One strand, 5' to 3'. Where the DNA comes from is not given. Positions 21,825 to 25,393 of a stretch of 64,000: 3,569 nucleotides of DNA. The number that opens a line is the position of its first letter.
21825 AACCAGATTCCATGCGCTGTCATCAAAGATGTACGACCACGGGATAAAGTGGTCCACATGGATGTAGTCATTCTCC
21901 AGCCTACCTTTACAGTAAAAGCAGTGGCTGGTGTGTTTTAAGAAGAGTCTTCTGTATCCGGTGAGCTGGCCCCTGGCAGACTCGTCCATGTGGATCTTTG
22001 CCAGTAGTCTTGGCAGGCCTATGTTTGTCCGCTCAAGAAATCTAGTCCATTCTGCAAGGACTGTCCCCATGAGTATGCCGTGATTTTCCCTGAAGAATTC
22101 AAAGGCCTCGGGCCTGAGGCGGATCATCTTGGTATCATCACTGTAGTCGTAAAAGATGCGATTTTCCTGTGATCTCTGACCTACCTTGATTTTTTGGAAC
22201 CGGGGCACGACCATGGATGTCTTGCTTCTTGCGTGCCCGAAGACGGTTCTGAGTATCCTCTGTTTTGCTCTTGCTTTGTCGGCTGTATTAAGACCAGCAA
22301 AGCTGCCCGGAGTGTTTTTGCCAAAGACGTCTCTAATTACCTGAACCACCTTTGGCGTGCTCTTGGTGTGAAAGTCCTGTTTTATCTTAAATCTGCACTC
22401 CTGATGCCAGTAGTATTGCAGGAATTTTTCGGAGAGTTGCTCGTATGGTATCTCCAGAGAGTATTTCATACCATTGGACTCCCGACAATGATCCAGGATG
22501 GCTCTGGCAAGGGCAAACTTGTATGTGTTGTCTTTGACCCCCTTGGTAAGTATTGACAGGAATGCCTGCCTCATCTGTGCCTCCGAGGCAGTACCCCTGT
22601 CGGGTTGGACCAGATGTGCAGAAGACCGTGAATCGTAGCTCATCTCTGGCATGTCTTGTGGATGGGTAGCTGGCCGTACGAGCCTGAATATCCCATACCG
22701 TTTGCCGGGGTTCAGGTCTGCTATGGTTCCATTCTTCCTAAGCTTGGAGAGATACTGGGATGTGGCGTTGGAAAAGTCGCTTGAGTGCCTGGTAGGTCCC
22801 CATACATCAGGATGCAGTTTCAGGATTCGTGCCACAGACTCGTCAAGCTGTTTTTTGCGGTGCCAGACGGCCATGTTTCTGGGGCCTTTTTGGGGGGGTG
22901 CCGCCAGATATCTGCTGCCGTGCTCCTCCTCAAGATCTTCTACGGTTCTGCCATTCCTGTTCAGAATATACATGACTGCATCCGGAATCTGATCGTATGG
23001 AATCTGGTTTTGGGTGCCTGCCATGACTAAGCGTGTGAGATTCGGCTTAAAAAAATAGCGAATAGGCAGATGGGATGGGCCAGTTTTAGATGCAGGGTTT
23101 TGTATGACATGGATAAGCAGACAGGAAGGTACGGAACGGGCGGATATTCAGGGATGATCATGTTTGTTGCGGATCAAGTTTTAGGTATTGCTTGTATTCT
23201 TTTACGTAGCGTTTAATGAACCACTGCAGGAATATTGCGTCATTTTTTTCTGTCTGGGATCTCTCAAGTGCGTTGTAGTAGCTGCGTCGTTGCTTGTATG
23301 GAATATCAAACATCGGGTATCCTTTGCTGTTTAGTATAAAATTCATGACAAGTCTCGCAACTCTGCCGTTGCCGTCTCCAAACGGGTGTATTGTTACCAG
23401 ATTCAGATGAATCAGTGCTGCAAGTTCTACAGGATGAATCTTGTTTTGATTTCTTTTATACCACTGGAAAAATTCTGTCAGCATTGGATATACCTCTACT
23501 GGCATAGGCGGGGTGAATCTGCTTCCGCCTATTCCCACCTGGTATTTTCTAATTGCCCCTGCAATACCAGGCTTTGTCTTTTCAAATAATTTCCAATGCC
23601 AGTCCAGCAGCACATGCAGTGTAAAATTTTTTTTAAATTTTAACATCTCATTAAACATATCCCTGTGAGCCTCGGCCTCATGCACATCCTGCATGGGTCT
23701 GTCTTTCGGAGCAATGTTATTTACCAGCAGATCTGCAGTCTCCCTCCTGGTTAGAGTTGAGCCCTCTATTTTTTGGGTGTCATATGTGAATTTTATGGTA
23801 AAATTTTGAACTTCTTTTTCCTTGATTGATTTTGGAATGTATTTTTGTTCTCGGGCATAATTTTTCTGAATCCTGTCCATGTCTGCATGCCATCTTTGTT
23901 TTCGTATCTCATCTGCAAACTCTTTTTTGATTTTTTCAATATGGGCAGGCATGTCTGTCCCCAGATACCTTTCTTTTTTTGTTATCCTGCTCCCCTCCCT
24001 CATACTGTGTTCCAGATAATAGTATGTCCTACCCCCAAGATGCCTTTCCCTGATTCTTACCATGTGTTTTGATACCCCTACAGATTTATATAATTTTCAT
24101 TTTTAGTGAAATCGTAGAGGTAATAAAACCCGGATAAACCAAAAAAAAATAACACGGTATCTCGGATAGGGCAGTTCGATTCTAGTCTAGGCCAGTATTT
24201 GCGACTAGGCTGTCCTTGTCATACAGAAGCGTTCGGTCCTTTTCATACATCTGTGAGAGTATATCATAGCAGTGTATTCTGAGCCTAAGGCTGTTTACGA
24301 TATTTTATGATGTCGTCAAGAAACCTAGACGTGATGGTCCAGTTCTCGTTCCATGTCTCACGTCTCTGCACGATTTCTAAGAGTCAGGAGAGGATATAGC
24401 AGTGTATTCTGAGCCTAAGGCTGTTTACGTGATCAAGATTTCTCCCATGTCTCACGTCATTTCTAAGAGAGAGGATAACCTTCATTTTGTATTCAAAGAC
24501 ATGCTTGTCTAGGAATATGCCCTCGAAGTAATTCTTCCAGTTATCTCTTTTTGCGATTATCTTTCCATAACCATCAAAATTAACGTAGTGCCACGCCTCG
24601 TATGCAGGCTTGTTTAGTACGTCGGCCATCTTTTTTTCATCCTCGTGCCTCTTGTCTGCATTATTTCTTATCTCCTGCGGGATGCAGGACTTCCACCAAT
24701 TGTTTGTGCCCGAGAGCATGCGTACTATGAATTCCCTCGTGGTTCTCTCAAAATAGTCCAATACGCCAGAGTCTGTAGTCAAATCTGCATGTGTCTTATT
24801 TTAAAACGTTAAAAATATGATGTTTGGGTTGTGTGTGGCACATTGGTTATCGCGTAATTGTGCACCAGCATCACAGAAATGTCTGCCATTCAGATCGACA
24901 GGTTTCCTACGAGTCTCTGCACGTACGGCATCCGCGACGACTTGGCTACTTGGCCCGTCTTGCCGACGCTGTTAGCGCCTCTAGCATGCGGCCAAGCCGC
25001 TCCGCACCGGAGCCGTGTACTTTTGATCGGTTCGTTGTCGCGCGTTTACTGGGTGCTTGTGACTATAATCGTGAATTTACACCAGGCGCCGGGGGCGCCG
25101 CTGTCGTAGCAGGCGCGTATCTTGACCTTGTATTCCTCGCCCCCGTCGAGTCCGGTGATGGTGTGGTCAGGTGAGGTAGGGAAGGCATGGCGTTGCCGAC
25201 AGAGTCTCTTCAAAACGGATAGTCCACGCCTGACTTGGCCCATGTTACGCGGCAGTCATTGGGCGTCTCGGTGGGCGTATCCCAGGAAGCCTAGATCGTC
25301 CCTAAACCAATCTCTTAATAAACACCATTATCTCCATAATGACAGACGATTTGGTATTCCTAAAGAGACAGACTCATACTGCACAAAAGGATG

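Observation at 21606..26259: AT-richer island at the 3' end of tRNA-Lys carrying HNH nuclease, Fic and HEPN genes: candidate undescribed defence/toxin module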

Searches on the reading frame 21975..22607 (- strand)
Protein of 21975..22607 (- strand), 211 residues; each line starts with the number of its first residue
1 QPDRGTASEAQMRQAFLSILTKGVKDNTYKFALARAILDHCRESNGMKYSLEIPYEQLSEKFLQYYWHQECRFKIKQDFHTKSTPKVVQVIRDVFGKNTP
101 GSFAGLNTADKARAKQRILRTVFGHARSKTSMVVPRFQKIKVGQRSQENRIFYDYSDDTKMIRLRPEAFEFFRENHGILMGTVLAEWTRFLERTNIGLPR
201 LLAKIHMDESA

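Call 67: predict_structure(alignment_id=A5)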
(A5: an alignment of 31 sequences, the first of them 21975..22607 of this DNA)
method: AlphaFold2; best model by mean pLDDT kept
length: 211 residues; sequences in the alignment: 31
mean_pLDDT: 86.7   pTM: 0.85
mean pLDDT of the five models: 86.7, 85.9, 83.4, 83.3, 83.1
residues with pLDDT >= 90: 121; 70-90: 65; 50-70: 17; < 50: 8
segments of 3 or more residues with pLDDT < 50: 1-3, 207-211
pLDDT, mean of each block of 10 residues (from residue 1): 71 94 82 97 90 97 94 82 88 86 91 97 83 90 86 94 97 96 90 72 51 40
secondary structure, 60 per line:
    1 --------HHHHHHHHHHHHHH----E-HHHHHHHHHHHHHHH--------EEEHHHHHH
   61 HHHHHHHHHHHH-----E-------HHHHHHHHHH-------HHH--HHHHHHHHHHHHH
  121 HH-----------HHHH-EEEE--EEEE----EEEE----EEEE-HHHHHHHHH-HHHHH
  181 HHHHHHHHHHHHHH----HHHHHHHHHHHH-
elements in order: H9-22 H29-43 E52-54 H55-72 H86-95 H108-122 H134-137 E139-142 E145-148 E153-156 E161-164 H166-174 H176-194 H199-210

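Call 71: fold_search(model_id=the predicted structure, library=pdb)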
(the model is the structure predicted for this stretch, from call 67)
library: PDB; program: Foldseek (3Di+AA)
matches with E <= 10: 87; with E <= 0.001: 0
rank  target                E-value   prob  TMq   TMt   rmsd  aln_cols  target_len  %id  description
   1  3ld6_A                5.4e-01  0.10  0.19  0.12  17.8       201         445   16  Crystal structure of human lanosterol 14alpha-demethylase (CYP51) in complex with ketoconazole (released 2010-02-02)
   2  3ld6_B                9.0e-01  0.08  0.19  0.11  17.8       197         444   16  Crystal structure of human lanosterol 14alpha-demethylase (CYP51) in complex with ketoconazole (released 2010-02-02)
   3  7jj1_C                1.3e+00  0.06  0.17  0.10  18.1       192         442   17  Crystal structure of the sterol 14alpha-demethylase-ferredoxin (CYP51-fx) heme domain and architectural comparison to  (released 2021-07-28)
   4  6cr2_A                1.7e+00  0.06  0.19  0.11  18.4       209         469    9  Crystal structure of sterol 14-alpha demethylase (CYP51B) from Aspergillus fumigatus in complex with the VNI derivativ (released 2018-06-27)
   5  6uez_A                1.8e+00  0.03  0.14  0.09  19.1       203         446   15  Human sterol 14a-demethylase (CYP51) in complex with the substrate lanosterol (released 2020-06-10)
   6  9iss_A                1.9e+00  0.04  0.18  0.11  17.8       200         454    8  Crystal Structure of Cytochrome P450BM3 III-10C1 Mutant Heme Domain with N-Decanoyl-L-Homoserine Lactone (released 2024-12-04)
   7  9l08_A                2.2e+00  0.04  0.13  0.10  16.0       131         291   18  Cyclic Trimer of Helix-Linked Cytochrome c555 (released 2025-05-28)
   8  6uez_B                2.4e+00  0.03  0.16  0.10  17.3       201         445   15  Human sterol 14a-demethylase (CYP51) in complex with the substrate lanosterol (released 2020-06-10)
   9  5x7z                  2.7e+00  0.06  0.15  0.19  17.1       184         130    9  CRYSTAL STRUCTURE OF MYCOBACTERIUM TUBERCULOSIS MARR FAMILY PROTEIN RV2887 COMPLEX WITH P-AMINOSALICYLIC ACID (released 2017-08-09)
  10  8w1j_A                2.7e+00  0.04  0.16  0.10  16.4       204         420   11  Crystal Structure of a fatty acid decarboxylase from Corynebacterium lipophiloflavum in complex with palmitic acid (released 2024-12-04)
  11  6wgw_B                2.7e+00  0.02  0.14  0.10  18.2       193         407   10  CYP101D1 D259E Hydroxycamphor bound (released 2020-07-08)
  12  7f3w_A                2.7e+00  0.02  0.15  0.09  17.3       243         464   12  Crystal structure of cytochrome P450DA mutant (N190F/V356L/A486E) heme domain (released 2021-07-28)
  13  1zoa_A                2.8e+00  0.03  0.16  0.10  19.2       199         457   10  Crystal Structure Of A328V Mutant Of The Heme Domain Of P450Bm-3 With N-Palmitoylglycine (released 2006-08-01)
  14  3lxh_B                2.9e+00  0.02  0.13  0.08  17.6       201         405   10  Crystal Structure of Cytochrome P450 CYP101D1 (released 2010-06-23)
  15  7y0r_A                3.1e+00  0.03  0.18  0.11  17.6       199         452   10  Crystal structure of the P450 BM3 heme domain mutant F87L/V78S/A184V in complex with N-imidazolyl-hexanoyl-L-phenylala (released 2023-06-14)
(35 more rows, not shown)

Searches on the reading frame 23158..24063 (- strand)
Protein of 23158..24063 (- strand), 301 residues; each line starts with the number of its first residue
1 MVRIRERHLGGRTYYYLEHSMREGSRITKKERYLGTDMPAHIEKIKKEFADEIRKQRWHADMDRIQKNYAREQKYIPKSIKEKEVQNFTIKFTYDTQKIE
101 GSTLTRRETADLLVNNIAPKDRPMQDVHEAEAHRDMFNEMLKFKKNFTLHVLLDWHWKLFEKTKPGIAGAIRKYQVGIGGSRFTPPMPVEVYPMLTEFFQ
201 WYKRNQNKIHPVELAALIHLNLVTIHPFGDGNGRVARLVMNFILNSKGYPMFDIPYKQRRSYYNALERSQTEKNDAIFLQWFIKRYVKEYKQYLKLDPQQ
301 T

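Call 4: search_protein_families(library=pfam, proteins=[window:23158-24063:-], max_evalue=0.1)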
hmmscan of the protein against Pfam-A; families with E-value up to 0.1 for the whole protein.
window:23158-24063:- (301 aa): 3 families
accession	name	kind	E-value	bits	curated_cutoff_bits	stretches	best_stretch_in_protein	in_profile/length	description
PF02661.23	Fic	-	1e-22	81.2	24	1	147-244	2-93/93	Fic/DOC family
PF10638.14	Sfi1_C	-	0.059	14.5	21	0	61-100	30-69/103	Spindle body associated protein C-terminus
PF04699.19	P16-Arc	-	0.089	13.7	21.9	0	109-165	121-137/150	ARP2/3 complex 16 kDa subunit (p16-Arc)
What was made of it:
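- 23158..24063 (-): Class II Fic (AMPylase-type) gene, 301 aa. Active-site motif at 226-237, intramolecular inhibitory motif at 96-101. It is the most AT-rich gene of the locus. Pfam Fic 81 bits (call 4).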

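Call 5: search_protein_families(library=padloc, proteins=[window:23158-24063:-], max_evalue=0.1)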
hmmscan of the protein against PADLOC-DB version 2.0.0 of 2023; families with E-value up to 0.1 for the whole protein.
window:23158-24063:- (301 aa): 9 families
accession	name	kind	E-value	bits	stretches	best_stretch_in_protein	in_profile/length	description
PDLC04837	PDC-S04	-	1.9e-32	110.4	1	68-276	6-215/234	-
PDLC03963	SoFic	-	5e-30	103.1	1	52-293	19-267/361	-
PDLC04836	PDC-S04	-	5.7e-28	95.7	1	85-295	22-235/244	-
PDLC04840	PDC-S04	-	1.3e-25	88.5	1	81-273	4-203/227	-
PDLC04839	PDC-S04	-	7.9e-19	66.1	1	112-273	21-190/205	-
PDLC04838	PDC-S04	-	2.3e-13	48.4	1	110-275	24-192/209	-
PDLC04966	PDC-S24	-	1.6e-12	45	1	182-249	274-341/497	-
PDLC04842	PDC-S04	-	1.9e-09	35.5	1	137-275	31-161/202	-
PDLC04841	PDC-S04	-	2.8e-06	25.2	1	139-275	132-259/292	-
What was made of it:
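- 23158..24063 (-): PADLOC PDC-S04 2e-32 and SoFic 5e-30 (call 5).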

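Call 6: search_protein_families(library=ncbifam, proteins=[window:23158-24063:-], max_evalue=0.1)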
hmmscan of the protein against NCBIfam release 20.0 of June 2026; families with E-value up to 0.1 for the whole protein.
window:23158-24063:- (301 aa): 7 families
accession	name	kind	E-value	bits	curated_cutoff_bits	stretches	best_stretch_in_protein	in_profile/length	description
NF041381.1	XopAC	subfamily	5.6e-13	48.4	450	1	146-269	303-436/451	XopAC/AvrAC family type III secretion system effector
TIGR02613.1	mob_myst_B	hypoth_equivalog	4.5e-12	46.2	124.4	1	144-253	46-150/186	mobile mystery protein B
NF046029.1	ProtAdlyltaseNmFic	equivalog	8.2e-09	35.4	230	1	136-274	15-145/177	protein adenylyltransferase Fic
NF046030.1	ProtAdlyltaseSoFic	equivalog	1.2e-06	27.8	550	1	183-279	150-252/361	protein adenylyltransferase Fic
TIGR01550.1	DOC_P1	subfamily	2.1e-05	24.7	38.65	1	212-252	52-92/122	type II toxin-antitoxin system death-on-curing family toxin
NF045983.1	ProtAdnltaseVbhT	equivalog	0.0023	17.1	800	1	141-250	48-159/419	type II toxin-antitoxin system protein adenylyltransferase VbhT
NF002500.0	PRK01833.1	equivalog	0.047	14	115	1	28-84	22-72/74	Sec-independent protein translocase subunit TatA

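Call 35: find_homologous_proteins(query=window:23158-24063:-)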
Query window:23158-24063:- (301 aa): 3177 proteins with E <= 0.001 among 3994 candidates; the best 120 are listed.
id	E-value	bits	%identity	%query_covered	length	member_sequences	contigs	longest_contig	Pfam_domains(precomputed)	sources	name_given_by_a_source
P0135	3.9e-203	691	100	100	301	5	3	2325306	PF02661.24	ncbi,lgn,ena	-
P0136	2.1e-144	498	71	97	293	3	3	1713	PF02661.24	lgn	-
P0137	3.5e-143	494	70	98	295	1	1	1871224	PF02661.24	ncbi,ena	-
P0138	6.8e-142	490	69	98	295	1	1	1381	PF02661.24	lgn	-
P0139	5.3e-141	487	69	98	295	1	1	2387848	PF02661.24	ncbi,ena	-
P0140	5.4e-141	487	69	98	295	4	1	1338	PF02661.24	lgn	-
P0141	9.2e-141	487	73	93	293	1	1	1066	PF02661.24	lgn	-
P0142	7.5e-139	480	69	97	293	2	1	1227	PF02661.24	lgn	-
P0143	8.9e-139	480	68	97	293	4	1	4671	PF02661.24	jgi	-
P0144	2.1e-138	479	68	98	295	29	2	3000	PF02661.24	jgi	jgi:Fic family protein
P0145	2.6e-138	478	70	94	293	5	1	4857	PF02661.24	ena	-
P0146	2.7e-138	478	69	97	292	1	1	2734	PF02661.24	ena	-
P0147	2.7e-138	478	67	97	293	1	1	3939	PF02661.24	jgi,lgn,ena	-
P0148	2.9e-138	478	69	97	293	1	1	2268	PF02661.24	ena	-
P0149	3.9e-138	478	69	97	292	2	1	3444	PF02661.24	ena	-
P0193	1.6e-132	460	66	98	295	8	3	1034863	PF02661.24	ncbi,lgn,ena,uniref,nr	ncbi:Fic family protein [Candidatus Nitrosotenuis uzonensis]|uniref:Fido domain-containing protein n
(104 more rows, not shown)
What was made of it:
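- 23158..24063 (-): More than 3000 homologues; the best are 63-73% identical and come from Nitrosotalea, Nitrosotenuis, Nitrososphaera and Nitrosopumilaceae (call 35).
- Closest known: Class II Fic proteins / SoFic single-gene anti-phage AMPylase. Different: It belongs to a thaumarchaeal clade (call 35).
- The family is 63-73% identical across distant thaumarchaeal genera (call 35). Close homologues also occur in free-living Nitrosotalea, Nitrosotenuis and Nitrososphaera (call 35).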

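Call 37: find_encoding_contigs(protein=P0137, flank=8000, max_places=1)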
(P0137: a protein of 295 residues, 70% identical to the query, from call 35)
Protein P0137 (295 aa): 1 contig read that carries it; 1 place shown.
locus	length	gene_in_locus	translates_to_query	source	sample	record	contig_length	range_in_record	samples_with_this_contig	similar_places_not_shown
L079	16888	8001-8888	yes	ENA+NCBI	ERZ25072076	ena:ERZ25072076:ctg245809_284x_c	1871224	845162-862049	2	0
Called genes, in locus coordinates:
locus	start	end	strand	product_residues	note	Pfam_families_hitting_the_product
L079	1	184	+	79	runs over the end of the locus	PF01037:AsnC_trans_reg, PF22482:AsnC_trans_reg_3 (weak)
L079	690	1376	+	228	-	-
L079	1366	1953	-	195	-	-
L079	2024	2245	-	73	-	-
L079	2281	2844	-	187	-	PF00352:TBP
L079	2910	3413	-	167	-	PF04266:ASCH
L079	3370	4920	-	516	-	PF00291:PALP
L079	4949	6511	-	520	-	PF00092:VWA (weak)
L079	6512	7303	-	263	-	PF05496:RuvB_N (faint), PF12775:AAA_7 (weak), PF20030:bpMoxR (weak), PF00004:AAA, PF07726:AAA_3, PF07728:AAA_5, PF13173:AAA_14 (weak)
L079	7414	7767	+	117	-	-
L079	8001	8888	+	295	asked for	PF02661:Fic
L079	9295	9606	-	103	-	-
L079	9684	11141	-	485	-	PF22578:GGR_cat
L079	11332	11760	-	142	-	PF01877:RNA_binding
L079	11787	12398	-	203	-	PF01015:Ribosomal_S3Ae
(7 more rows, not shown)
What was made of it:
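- One homologue lies among core genes (call 37).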

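Call 38: find_encoding_contigs(protein=P0139, flank=8000, max_places=1)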
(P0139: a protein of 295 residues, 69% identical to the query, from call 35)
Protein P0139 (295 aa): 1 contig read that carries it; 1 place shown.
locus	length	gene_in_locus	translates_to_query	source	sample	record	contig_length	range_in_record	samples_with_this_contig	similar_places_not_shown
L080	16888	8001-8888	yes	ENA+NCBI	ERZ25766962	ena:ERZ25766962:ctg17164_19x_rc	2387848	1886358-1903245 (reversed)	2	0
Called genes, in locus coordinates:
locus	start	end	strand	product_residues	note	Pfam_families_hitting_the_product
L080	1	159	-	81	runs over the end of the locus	PF01423:LSM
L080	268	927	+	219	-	PF00154:RecA_N (weak), PF06745:ATPase, PF08423:Rad51, PF13481:AAA_25 (faint)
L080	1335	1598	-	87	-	-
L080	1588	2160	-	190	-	PF03050:DDE_Tnp_IS66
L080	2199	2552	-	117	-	-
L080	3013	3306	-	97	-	-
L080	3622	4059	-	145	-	PF02371:Transposase_20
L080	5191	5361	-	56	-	-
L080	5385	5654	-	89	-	-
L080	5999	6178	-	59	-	-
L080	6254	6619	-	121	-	PF13683:rve_3 (weak)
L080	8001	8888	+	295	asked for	PF02661:Fic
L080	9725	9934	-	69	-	-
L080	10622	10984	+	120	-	PF00170:bZIP_1 (faint), PF02183:HALZ (faint)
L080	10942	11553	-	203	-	PF03050:DDE_Tnp_IS66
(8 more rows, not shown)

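Call 39: find_encoding_contigs(protein=P0193, flank=8000, max_places=1)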
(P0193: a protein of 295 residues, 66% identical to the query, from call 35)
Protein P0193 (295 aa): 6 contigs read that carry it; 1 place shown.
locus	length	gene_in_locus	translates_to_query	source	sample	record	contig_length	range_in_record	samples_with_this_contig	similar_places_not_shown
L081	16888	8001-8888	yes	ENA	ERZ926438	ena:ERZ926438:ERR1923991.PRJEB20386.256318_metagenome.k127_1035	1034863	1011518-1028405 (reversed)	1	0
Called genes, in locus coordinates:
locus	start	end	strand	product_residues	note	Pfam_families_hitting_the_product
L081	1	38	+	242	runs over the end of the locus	PF15515:MvaI_BcnI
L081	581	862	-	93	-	-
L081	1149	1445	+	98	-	-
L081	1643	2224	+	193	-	PF00413:Peptidase_M10 (weak)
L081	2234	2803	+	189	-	-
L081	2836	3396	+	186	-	-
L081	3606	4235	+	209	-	-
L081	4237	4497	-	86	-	-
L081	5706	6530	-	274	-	PF19502:DUF6036 (weak)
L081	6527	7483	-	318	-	PF01047:MarR (weak), PF01978:TrmB (faint), PF12802:MarR_2 (faint), PF25213:HVO_A0261_N (faint), PF24271:HVO_2833_C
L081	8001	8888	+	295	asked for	PF02661:Fic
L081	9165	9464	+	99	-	-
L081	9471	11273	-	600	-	PF00512:HisKA, PF02518:HATPase_c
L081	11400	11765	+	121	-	PF00072:Response_reg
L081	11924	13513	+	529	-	PF00512:HisKA, PF02518:HATPase_c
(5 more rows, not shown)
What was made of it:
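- Fic homologues at 66-70% sit in three different contexts (calls 37-39).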

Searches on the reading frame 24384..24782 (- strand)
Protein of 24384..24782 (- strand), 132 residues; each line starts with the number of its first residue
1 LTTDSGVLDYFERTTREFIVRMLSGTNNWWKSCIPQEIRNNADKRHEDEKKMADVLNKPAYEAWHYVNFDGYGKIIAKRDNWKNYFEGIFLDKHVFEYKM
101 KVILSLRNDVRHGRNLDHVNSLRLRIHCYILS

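Call 4: search_protein_families(library=pfam, proteins=[window:24384-24782:-], max_evalue=0.1)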
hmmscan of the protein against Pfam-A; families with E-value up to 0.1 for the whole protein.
window:24384-24782:- (132 aa): 0 families

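Call 5: search_protein_families(library=padloc, proteins=[window:24384-24782:-], max_evalue=0.1)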
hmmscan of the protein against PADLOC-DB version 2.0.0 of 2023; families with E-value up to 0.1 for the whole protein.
window:24384-24782:- (132 aa): 3 families
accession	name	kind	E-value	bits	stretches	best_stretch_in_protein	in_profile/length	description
PDLC04592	PDC-M34B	-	6.6e-16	56.6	1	7-127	64-182/192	-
PDLC04591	PDC-M34B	-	3.7e-12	44.4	1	13-126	63-175/185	-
PDLC04590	PDC-M34B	-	8.3e-05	20.6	1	11-117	23-127/147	-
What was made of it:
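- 24384..24782 (-): Swt1-like HEPN gene, truncated in this window to 132 aa (TTG start). RNDVRH is at residues 107-112. PADLOC PDC-M34B, E 7e-16 (call 5).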

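Call 6: search_protein_families(library=ncbifam, proteins=[window:24384-24782:-], max_evalue=0.1)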
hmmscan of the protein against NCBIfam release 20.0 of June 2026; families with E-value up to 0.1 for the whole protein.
window:24384-24782:- (132 aa): 1 family
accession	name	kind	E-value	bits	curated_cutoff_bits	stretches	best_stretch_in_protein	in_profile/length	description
NF053863.1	DS11_antiphage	equivalog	0.0015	17.7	260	1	58-112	232-284/305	CBS domain-containing anti-phage protein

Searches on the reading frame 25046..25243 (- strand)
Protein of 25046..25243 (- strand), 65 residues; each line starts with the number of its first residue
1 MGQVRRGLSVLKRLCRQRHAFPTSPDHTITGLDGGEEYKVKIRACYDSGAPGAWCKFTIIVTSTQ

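Call 4: search_protein_families(library=pfam, proteins=[window:25046-25243:-], max_evalue=0.1)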
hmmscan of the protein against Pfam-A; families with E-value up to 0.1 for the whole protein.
window:25046-25243:- (65 aa): 1 family
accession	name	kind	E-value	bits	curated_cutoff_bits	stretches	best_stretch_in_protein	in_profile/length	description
PF00041.27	fn3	-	0.044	14.4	25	1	26-49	50-73/84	Fibronectin type III domain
